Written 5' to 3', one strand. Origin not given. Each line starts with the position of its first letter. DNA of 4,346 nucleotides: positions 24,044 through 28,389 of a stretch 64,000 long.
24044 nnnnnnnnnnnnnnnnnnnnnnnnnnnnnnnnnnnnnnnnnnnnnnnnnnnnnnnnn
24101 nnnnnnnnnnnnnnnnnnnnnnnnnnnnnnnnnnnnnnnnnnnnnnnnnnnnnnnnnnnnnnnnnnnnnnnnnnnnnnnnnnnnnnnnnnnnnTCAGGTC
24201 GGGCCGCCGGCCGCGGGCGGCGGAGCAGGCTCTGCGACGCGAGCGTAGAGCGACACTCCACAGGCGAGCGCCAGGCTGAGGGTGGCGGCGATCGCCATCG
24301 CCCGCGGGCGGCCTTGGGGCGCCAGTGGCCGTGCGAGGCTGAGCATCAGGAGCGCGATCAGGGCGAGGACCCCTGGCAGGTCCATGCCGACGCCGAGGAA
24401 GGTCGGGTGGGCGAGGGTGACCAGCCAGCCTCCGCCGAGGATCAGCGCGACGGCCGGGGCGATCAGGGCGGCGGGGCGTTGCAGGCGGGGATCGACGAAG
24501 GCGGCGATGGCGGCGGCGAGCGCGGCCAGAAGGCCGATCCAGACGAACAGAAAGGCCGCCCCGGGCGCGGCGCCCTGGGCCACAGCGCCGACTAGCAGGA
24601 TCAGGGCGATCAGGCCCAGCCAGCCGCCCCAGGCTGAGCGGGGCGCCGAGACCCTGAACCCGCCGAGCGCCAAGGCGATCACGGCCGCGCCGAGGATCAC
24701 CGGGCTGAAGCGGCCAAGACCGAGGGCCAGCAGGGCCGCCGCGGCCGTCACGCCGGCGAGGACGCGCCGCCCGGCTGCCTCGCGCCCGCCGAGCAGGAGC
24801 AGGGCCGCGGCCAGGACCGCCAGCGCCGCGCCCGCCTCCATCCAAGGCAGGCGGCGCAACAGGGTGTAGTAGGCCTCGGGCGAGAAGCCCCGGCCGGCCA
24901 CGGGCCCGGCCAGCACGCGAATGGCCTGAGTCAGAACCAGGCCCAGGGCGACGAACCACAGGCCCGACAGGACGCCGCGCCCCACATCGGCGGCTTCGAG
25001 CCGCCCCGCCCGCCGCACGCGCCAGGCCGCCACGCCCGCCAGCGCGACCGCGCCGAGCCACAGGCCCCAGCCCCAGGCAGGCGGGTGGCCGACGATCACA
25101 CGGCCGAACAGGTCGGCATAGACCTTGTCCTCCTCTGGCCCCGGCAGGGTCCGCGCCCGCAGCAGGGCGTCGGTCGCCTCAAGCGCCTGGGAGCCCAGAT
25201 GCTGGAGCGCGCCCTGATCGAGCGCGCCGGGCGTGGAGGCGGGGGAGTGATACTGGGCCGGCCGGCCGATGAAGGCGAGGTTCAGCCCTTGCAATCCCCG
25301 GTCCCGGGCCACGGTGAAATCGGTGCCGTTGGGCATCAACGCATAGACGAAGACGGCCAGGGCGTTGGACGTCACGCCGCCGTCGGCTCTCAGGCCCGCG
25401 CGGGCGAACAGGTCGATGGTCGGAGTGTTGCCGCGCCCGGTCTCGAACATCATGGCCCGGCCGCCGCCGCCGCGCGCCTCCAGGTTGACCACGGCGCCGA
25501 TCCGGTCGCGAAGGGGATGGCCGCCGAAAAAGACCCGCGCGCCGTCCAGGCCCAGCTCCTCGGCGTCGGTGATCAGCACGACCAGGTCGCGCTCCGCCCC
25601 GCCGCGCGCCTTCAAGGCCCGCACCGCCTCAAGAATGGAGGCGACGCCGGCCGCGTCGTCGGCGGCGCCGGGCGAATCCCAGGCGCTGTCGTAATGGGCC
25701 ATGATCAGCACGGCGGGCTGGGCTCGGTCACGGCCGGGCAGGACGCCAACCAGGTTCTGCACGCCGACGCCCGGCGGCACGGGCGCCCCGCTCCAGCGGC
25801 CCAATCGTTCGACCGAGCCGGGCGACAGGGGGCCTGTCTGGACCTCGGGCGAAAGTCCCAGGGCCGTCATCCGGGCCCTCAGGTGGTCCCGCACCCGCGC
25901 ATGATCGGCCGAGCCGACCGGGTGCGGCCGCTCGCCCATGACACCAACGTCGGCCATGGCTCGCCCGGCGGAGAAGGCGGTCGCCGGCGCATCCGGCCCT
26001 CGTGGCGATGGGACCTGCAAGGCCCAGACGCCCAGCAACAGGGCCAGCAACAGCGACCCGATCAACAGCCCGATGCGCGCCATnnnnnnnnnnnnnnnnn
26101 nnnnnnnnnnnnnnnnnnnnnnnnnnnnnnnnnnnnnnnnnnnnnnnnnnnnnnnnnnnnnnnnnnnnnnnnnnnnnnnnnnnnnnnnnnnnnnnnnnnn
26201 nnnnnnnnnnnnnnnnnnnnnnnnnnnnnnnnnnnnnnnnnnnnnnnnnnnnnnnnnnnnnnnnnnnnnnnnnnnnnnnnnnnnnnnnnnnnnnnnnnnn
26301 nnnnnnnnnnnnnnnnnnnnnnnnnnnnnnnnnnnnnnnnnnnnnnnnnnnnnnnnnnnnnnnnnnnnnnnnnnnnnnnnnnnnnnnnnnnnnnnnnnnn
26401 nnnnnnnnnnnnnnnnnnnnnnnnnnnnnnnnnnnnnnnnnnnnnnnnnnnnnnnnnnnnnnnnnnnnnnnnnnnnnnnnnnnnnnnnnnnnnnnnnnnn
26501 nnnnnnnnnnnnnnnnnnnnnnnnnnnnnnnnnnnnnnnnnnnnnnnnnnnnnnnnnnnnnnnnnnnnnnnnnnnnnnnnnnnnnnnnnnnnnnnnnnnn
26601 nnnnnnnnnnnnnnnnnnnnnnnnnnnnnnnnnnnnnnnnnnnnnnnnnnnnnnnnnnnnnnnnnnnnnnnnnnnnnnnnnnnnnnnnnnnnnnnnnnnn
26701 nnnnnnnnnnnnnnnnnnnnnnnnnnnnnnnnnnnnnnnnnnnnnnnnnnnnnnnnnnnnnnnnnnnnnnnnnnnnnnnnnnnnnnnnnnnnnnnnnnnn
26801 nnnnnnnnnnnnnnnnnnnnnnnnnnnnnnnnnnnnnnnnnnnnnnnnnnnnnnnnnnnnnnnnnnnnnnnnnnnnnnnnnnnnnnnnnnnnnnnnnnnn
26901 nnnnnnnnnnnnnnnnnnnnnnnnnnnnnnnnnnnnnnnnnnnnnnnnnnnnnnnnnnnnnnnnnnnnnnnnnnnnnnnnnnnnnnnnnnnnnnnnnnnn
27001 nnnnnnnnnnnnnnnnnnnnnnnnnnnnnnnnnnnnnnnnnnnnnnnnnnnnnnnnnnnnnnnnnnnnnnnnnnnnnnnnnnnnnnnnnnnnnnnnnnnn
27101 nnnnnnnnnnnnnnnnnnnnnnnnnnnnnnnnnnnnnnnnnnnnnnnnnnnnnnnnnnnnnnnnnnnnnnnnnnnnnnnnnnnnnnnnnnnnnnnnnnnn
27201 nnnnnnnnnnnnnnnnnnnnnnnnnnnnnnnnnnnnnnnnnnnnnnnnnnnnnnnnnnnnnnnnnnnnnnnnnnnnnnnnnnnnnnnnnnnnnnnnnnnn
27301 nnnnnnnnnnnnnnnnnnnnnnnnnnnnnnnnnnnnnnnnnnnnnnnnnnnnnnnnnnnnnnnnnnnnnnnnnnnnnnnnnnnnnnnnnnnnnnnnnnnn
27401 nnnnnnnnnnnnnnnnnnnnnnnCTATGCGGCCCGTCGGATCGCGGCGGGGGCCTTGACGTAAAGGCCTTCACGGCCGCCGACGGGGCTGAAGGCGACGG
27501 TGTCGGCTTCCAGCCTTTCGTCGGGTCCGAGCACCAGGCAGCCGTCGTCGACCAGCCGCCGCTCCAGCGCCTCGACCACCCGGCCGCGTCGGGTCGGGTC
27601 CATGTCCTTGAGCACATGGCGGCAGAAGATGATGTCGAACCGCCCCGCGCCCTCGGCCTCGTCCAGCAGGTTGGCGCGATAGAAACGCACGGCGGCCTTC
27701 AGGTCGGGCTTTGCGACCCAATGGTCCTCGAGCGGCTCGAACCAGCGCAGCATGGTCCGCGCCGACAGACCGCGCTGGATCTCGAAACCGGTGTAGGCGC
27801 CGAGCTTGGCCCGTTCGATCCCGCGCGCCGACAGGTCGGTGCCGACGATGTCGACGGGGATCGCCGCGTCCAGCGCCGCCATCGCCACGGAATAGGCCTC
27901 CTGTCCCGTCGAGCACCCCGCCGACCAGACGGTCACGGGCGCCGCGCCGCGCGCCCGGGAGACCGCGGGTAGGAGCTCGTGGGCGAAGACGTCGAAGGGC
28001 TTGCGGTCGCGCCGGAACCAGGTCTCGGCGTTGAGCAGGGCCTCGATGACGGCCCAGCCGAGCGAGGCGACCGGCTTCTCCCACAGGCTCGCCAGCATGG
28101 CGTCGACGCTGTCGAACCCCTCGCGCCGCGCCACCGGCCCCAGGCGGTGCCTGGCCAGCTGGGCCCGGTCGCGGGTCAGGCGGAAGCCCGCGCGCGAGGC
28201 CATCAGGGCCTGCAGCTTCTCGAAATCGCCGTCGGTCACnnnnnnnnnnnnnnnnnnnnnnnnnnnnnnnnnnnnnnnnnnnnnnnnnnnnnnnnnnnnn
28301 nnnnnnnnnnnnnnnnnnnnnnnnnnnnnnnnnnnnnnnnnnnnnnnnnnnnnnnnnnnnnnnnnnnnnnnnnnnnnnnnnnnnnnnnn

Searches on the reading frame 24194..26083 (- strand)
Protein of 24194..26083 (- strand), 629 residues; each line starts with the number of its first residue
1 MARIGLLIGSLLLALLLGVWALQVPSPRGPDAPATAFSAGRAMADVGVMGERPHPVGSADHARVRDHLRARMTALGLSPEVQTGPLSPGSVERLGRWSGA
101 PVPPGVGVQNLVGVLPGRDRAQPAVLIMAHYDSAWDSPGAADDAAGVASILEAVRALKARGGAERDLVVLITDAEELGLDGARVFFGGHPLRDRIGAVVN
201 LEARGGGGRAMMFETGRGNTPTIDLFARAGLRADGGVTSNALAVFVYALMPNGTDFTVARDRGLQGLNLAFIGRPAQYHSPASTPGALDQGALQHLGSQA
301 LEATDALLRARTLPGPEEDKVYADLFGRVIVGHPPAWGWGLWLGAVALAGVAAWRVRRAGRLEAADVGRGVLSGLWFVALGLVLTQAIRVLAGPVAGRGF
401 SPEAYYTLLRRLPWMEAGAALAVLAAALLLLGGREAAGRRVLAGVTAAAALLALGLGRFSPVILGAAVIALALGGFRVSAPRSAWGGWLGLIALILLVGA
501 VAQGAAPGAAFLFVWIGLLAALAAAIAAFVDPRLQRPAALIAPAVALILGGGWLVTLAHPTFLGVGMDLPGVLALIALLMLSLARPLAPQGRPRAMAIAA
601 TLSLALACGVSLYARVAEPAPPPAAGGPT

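Call 41: search_protein_families(library=pfam, proteins=[window:24194-26083:-], max_evalue=0.00001)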
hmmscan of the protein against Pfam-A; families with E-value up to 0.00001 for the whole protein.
window:24194-26083:- (629 aa): 2 families
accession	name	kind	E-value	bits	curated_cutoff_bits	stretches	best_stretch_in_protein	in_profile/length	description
PF04389.22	Peptidase_M28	-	3.6e-37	128.4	21.3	1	110-302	1-191/193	Peptidase family M28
PF01546.33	Peptidase_M20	-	7.2e-08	33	24.6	1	135-200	28-94/206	Peptidase family M20/M25/M40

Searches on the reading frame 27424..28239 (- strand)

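Call 42: search_protein_families(library=pfam, proteins=[window:27424-28239:-], max_evalue=0.00001)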
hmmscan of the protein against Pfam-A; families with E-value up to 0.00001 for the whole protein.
window:27424-28239:- (271 aa): 2 families
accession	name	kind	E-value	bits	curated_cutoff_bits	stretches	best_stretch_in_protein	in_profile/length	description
PF01739.24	CheR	-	1.4e-41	142.5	27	1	72-256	2-192/195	CheR methyltransferase, SAM binding domain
PF08242.18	Methyltransf_12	-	4e-06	27.9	30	0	183-235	50-98/98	Methyltransferase domain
